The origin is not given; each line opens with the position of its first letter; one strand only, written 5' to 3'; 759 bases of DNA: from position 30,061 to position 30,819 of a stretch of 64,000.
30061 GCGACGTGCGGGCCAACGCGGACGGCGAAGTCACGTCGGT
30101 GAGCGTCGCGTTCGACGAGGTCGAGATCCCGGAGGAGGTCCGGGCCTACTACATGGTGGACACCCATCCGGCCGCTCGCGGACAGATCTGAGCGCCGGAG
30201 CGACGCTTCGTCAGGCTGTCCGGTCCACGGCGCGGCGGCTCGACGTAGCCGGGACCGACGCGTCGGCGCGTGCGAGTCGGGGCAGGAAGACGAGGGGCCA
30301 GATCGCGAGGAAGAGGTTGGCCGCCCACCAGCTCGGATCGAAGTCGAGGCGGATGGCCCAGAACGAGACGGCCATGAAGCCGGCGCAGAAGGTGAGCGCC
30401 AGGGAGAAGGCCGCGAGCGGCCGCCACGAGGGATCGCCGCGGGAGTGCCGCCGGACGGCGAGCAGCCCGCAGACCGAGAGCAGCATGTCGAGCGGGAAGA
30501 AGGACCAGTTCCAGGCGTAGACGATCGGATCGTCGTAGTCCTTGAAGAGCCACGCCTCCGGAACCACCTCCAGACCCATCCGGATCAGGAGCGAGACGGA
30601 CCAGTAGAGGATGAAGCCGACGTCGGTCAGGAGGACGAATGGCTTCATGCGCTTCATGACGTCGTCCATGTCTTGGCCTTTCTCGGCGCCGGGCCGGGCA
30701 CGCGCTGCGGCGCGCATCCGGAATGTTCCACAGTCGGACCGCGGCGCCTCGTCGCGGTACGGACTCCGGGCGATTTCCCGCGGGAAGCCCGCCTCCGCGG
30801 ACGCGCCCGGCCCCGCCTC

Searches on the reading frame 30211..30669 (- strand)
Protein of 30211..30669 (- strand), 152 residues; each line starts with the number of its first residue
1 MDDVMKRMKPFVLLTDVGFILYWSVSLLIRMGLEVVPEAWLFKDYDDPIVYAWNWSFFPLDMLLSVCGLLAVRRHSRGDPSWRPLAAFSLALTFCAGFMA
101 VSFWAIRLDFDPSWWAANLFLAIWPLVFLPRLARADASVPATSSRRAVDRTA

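Call 18: search_protein_families(library=pfam, proteins=[window:30211-30669:-], max_evalue=0.01)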
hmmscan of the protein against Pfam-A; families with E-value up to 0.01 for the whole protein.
window:30211-30669:- (152 aa): 1 family
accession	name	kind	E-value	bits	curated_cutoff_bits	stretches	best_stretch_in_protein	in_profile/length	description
PF17314.7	DUF5360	-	5.4e-45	153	25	1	8-136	1-124/127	Family of unknown function (DUF5360)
